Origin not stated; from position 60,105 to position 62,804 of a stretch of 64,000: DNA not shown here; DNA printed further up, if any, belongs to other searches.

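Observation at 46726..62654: Six tandem ~800-aa PilX-N-anchored paralogs: one conserved scaffold, a different central cassette in every copy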

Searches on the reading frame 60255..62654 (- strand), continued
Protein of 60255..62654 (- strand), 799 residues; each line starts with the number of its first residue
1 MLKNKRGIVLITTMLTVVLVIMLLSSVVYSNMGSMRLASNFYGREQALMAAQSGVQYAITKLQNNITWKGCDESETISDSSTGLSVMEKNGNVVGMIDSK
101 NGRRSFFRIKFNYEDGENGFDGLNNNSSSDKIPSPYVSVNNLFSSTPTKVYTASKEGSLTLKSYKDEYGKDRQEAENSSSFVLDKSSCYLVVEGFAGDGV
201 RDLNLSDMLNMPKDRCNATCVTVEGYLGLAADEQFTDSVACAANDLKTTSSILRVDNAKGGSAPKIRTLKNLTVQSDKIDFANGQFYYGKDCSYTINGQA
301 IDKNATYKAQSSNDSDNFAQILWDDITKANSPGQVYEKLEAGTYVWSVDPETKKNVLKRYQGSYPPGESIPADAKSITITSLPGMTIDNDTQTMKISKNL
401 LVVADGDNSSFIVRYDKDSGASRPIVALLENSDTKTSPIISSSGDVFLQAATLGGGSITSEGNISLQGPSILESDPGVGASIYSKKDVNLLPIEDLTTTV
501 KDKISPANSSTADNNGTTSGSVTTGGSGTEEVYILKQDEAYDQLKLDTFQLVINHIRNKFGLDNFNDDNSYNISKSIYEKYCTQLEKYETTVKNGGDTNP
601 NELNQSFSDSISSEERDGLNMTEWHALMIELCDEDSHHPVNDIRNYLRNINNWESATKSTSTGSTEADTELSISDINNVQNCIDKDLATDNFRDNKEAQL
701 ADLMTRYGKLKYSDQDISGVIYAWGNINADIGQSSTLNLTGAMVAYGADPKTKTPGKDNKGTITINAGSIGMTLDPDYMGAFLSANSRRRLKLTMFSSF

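Call 76: search_protein_families(library=ncbifam, proteins=[L031:8774-9244:+, L031:9246-10004:+, L031:10001-11866:+, L032:12397-12843:+, L032:12878-13624:+, L032:10001-12208:+, L033:19910-20326:-], max_evalue=0.1)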
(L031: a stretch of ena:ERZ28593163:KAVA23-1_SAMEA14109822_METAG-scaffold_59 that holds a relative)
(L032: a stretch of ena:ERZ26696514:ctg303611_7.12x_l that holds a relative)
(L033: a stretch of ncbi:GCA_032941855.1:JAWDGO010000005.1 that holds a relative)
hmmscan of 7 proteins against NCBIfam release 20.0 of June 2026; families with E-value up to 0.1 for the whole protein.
L031:8774-9244:+ (156 aa): 2 families
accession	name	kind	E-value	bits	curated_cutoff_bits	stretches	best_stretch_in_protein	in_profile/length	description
NF041013.1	T4P_ComGE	equivalog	1.7e-05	24.8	49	1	5-57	5-58/83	competence type IV pilus minor pilin ComGE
TIGR02598.1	TIGR02598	subfamily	0.014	15.6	51.4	1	5-125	1-121/151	Verru_Chthon cassette protein B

L031:9246-10004:+ (252 aa): 7 families
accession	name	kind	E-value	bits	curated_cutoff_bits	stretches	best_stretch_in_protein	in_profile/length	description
NF041013.1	T4P_ComGE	equivalog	0.00011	22.2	49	1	2-60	3-61/83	competence type IV pilus minor pilin ComGE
TIGR01708.2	typeII_sec_gspH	equivalog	0.00016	21.8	80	1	4-46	3-47/169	type II secretion system minor pseudopilin GspH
TIGR02532.1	IV_pilin_GFxxxE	domain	0.0017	18.2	16.3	1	3-24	2-23/24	prepilin-type N-terminal cleavage/methylation domain-containing protein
TIGR01710.1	typeII_sec_gspG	equivalog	0.0022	18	88.85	1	4-63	2-60/134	type II secretion system major pseudopilin GspG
TIGR02599.1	TIGR02599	subfamily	0.0049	16.2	256.5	1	4-65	1-62/361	Verru_Chthon cassette protein C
NF040982.1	ComGD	equivalog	0.042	14.3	70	1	2-30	1-29/139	competence type IV pilus minor pilin ComGD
NF038304.1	EPS_HpsC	equivalog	0.049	13.2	200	1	3-62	21-80/318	hormogonium polysaccharide secretion pseudopilin HpsC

L031:10001-11866:+ (621 aa): 1 family
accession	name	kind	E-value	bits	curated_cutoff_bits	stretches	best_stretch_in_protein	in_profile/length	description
NF037980.1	T2SS_GspK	equivalog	0.064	12.8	130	0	3-63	1-61/307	type II secretion system minor pseudopilin GspK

L032:12397-12843:+ (148 aa): 0 families

L032:12878-13624:+ (248 aa): 1 family
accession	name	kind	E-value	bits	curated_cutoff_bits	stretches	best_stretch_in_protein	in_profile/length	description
TIGR02599.1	TIGR02599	subfamily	0.0076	15.5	256.5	1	2-55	9-62/361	Verru_Chthon cassette protein C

L032:10001-12208:+ (735 aa): 0 families

L033:19910-20326:- (138 aa): 7 families
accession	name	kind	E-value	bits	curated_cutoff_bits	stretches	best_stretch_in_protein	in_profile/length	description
TIGR01710.1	typeII_sec_gspG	equivalog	6.4e-12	45.6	88.85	1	7-74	1-67/134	type II secretion system major pseudopilin GspG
NF040999.1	pilin_ComGC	equivalog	1.4e-07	31.6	75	1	7-69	2-63/84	competence type IV pilus major pilin ComGC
NF041775.1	typeIV_PilA_Myxo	equivalog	0.00071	19.6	400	1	5-47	9-51/214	type IV pilin protein PilA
TIGR01708.2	typeII_sec_gspH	equivalog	0.0016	18.4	80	1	6-28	1-23/169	type II secretion system minor pseudopilin GspH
NF007862.0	PRK10574.1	equivalog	0.0019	18.3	138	1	4-59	2-57/145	prepilin peptidase-dependent pilin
TIGR02532.1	IV_pilin_GFxxxE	domain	0.0034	17.2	16.3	1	7-28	2-23/24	prepilin-type N-terminal cleavage/methylation domain-containing protein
NF041013.1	T4P_ComGE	equivalog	0.015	15.4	49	1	7-39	4-36/83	competence type IV pilus minor pilin ComGE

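Call 87: predict_structure(alignment_id=A3)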
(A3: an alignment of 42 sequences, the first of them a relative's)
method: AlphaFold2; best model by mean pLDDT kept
length: 621 residues; sequences in the alignment: 42
mean_pLDDT: 82.6   pTM: 0.73
mean pLDDT of the five models: 82.6, 81.3, 80.9, 80.5, 78.9
residues with pLDDT >= 90: 259; 70-90: 256; 50-70: 72; < 50: 34
segments of 3 or more residues with pLDDT < 50: 496-520, 604-610
pLDDT, mean of each block of 10 residues (from residue 1): 69 89 76 79 93 93 83 72 90 88 91 72 86 87 77 61 64 88 90 77 87 76 90 88 84 88 74 75 79 75 68 88 95 91 97 91 89 89 94 97 96 92 86 97 93 97 81 93 90 52 37 39 81 93 91 81 93 77 91 88 49 83 77
secondary structure, 60 per line:
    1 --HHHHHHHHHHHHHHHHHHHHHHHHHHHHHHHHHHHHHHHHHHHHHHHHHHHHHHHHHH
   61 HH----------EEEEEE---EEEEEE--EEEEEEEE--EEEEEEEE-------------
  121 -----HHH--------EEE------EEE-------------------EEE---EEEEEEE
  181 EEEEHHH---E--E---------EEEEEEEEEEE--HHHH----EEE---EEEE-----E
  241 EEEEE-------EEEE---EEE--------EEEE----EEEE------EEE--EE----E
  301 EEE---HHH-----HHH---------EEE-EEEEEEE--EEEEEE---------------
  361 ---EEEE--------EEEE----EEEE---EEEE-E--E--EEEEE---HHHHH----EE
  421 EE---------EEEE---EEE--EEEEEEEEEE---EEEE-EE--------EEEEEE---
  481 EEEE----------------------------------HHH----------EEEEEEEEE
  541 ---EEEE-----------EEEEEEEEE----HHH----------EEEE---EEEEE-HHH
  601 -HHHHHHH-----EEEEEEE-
elements in order: H3-62 E73-78 E82-87 E90-97 E100-107 E137-139 E146-148 E168-170 E174-184 E204-214 H217-220 E225-227 E231-234 E240-245 E253-256 E260-262 E271-274 E279-282 E289-291 E300-303 E327-329 E331-337 E340-345 E364-367 E376-379 E384-387 E391-394 E402-406 H410-414 E419-422 E432-435 E439-441 E444-453 E457-460 E472-477 E481-484 E532-540 E544-547 E559-567 E585-588 E592-596 H602-608 E614-620

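Call 89: fold_search(model_id=the predicted structure, library=pdb)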
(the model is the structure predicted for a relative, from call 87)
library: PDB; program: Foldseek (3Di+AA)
matches with E <= 10: 55; with E <= 0.001: 2
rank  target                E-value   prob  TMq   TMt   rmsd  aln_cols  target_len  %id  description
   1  6qvi_A                5.0e-05  1.00  0.25  0.28  14.7       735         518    9  Crystal structure of competence-associated pilin ComZ from Thermus thermophilus (released 2019-05-29)
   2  6qvi_C                4.5e-04  0.97  0.22  0.26  14.8       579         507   12  Crystal structure of competence-associated pilin ComZ from Thermus thermophilus (released 2019-05-29)
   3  7ehk                  2.0e-01  0.35  0.17  0.38  10.9       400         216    8  Crystal structure of C107S mutant of FfIBP (released 2022-03-02)
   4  4nu2                  2.2e-01  0.38  0.18  0.39  10.2       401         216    8  Crystal structure of an ice-binding protein (FfIBP) from the Antarctic bacterium, Flavobacterium frigoris PS1 (released 2014-04-16)
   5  5uyt_B                3.4e-01  0.02  0.07  0.09  21.8       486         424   10  Crystal structure of ice binding protein from an Antarctic bacterium Flavobacteriaceae (released 2017-10-25)
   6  8x0z                  4.3e-01  0.30  0.18  0.42   9.8       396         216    9  Crystal structure of A101C/A120C mutant of FfIBP (released 2024-11-13)
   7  8x1o                  6.7e-01  0.20  0.17  0.40  10.2       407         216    8  Crystal structure of M249C/N270C mutant of FfIBP (released 2024-11-13)
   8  3wp9                  8.5e-01  0.16  0.17  0.37  10.2       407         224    8  Crystal structure of antifreeze protein from an Antarctic sea ice bacterium Colwellia sp. (released 2014-07-02)
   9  6mzn                  1.1e+00  0.09  0.08  0.14  18.0       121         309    8  Zebrafish betaglycan orphan domain structure from tetragonal crystal form (released 2019-08-21)
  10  2gia_G                1.3e+00  0.02  0.05  0.15  17.5       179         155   13  Crystal structures of trypanosoma bruciei MRP1/MRP2 (released 2006-09-05)
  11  1k5c                  1.3e+00  0.02  0.10  0.15  23.5       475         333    9  Endopolygalacturonase I from Stereum purpureum at 0.96 A resolution (released 2002-06-05)
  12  5b5h                  1.6e+00  0.06  0.13  0.26  12.6       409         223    9  Hydrophobic ice-binding site confer hyperactivity on antifreeze protein from a snow mold fungus (released 2016-09-28)
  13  5nxk_C                2.0e+00  0.01  0.09  0.14  23.1       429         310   10  L. reuteri 53608 SRRP (released 2018-03-21)
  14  3nje_A                2.1e+00  0.04  0.07  0.18  13.2       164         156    9  Structure of the Minor Pseudopilin XcpW from the Pseudomonas aeruginosa Type II Secretion System (released 2011-02-02)
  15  6mv1                  2.1e+00  0.01  0.06  0.09  21.2       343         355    5  2.15A resolution structure of the CS-b5R domains of human Ncb5or (NAD+ form) (released 2019-07-17)
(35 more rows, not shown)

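Call 92: find_homologous_proteins(query=L031:9246-10004:+, max_evalue=0.001)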
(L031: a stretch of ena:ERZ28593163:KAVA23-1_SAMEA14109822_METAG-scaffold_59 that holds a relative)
Query L031:9246-10004:+ (252 aa): 37 proteins with E <= 0.001 among 1852 candidates.
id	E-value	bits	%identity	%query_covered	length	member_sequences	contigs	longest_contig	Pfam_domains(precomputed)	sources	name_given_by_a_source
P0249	2.7e-159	546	100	100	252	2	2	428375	-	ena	-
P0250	8.3e-98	344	61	100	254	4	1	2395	-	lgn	-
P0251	3.2e-97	342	63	100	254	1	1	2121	-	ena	-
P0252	1.4e-96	340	61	100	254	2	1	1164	-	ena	-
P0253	3.7e-96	339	61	100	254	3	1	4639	PF07963.18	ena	-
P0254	2.7e-94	333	61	100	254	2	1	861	-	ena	-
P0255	4.1e-94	332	60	100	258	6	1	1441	-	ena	-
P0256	5.3e-93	329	60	100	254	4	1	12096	-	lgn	-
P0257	3.6e-91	323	59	100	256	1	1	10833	-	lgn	-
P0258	3.9e-91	323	58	100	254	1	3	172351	-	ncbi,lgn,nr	ncbi:MAG: prepilin-type N-terminal cleavage/methylation domain-containing protein [Candidatus Eremio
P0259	4.5e-91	322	61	96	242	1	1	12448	-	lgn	-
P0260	1.3e-89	318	59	98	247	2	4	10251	-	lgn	-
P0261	1.4e-85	304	58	96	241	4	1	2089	-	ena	-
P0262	3.1e-83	297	59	100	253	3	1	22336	-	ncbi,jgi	jgi:prepilin-type N-terminal cleavage/methylation domain-containing protein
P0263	9.8e-82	292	55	100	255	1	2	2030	-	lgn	-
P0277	1.3e-43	167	40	80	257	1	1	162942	-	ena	-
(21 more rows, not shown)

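Call 93: find_encoding_contigs(protein=P0258, flank=10000, max_places=1)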
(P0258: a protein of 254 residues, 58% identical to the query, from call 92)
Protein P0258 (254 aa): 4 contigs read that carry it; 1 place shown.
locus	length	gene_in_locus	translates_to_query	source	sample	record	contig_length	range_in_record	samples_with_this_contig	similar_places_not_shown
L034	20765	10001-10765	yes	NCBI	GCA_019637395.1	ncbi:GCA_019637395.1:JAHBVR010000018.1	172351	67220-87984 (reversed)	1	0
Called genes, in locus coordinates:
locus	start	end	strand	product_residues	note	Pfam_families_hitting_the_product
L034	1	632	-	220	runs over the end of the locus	-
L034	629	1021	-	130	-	PF07963:N_methyl (faint)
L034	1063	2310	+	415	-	PF00069:Pkinase, PF07714:PK_Tyr_Ser-Thr, PF01636:APH (faint), PF17667:Pkinase_fungal (weak)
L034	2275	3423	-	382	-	PF00069:Pkinase, PF01636:APH (faint), PF03109:ABC1 (faint), PF07714:PK_Tyr_Ser-Thr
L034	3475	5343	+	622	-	-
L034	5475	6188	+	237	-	PF00072:Response_reg, PF00486:Trans_reg_C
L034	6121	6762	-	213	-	PF14378:PAP2_3 (weak), PF01569:PAP2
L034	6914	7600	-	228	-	PF04191:PEMT (weak)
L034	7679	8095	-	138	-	PF00892:EamA, PF05653:Mg_trans_NIPA (weak)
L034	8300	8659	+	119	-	PF02321:OEP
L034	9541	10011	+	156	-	-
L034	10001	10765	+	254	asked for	-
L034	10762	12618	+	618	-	-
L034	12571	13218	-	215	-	-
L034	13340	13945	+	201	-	PF02518:HATPase_c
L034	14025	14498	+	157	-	PF00903:Glyoxalase, PF22656:At5g48480-like_N (weak)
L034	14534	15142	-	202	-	-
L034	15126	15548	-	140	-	-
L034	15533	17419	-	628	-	PF23981:DUF7305 (faint)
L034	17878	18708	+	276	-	-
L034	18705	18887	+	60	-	-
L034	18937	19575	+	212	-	-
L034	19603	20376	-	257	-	-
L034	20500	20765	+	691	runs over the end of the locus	PF00512:HisKA, PF02518:HATPase_c, PF00072:Response_reg, PF01627:Hpt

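Call 94: find_encoding_contigs(protein=P0277, flank=10000, max_places=1)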
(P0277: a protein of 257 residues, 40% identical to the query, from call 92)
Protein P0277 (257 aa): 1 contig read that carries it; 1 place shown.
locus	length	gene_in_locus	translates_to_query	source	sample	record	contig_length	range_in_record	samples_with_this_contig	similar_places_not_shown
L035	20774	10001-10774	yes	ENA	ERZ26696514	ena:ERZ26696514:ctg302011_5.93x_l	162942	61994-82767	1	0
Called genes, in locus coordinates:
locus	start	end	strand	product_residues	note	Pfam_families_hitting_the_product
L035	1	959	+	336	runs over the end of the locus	PF03480:DctP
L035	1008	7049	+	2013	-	PF13205:Big_5 (faint), PF21142:A2M_bMG2 (faint), PF01835:MG2, PF07703:A2M_BRD, PF00207:A2M, PF17973:bMG10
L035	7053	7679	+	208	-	PF00583:Acetyltransf_1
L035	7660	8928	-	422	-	-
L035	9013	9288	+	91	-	-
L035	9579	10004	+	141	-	-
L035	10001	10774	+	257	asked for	-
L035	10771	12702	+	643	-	-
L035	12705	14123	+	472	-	PF05090:HTTM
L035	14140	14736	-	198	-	PF00440:TetR_N, PF17929:TetR_C_34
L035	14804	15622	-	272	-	PF00106:adh_short, PF08659:KR, PF13561:adh_short_C2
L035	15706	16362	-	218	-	-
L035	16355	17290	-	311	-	PF00389:2-Hacid_dh, PF02826:2-Hacid_dh_C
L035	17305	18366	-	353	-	PF01795:Methyltransf_5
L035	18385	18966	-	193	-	-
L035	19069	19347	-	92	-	-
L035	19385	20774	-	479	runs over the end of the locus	PF02614:UxaC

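Call 97: find_homologous_proteins(query=A4, max_evalue=0.001)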
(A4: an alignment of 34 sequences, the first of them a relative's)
Query A4 (34 sequences) (252 aa, profile of the alignment): 141 proteins with E <= 0.001 among 8000 candidates; the best 120 are listed.
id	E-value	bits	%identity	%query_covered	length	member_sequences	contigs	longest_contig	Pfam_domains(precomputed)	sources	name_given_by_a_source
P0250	5.5e-116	404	61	100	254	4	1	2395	-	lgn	-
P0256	2.0e-115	402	60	100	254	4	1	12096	-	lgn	-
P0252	4.0e-115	401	61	100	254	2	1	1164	-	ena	-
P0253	1.2e-114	400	61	100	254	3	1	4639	PF07963.18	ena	-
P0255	3.2e-114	398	60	100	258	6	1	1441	-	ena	-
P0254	3.7e-114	398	61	100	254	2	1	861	-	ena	-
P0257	7.2e-114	397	59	100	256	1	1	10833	-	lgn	-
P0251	1.2e-113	396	63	100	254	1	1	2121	-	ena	-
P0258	2.0e-111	389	58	100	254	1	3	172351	-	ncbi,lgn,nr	ncbi:MAG: prepilin-type N-terminal cleavage/methylation domain-containing protein [Candidatus Eremio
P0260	4.7e-110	385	59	98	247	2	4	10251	-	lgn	-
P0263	1.2e-109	383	55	100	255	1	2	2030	-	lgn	-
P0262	5.2e-108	378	59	100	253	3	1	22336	-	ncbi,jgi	jgi:prepilin-type N-terminal cleavage/methylation domain-containing protein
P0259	2.7e-106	372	61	96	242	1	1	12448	-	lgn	-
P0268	3.7e-104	365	44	94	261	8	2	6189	-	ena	-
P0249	5.1e-104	365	100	100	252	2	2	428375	-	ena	-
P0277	1.0e-86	308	40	80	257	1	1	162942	-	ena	-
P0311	3.4e-67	244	32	94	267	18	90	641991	-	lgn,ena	-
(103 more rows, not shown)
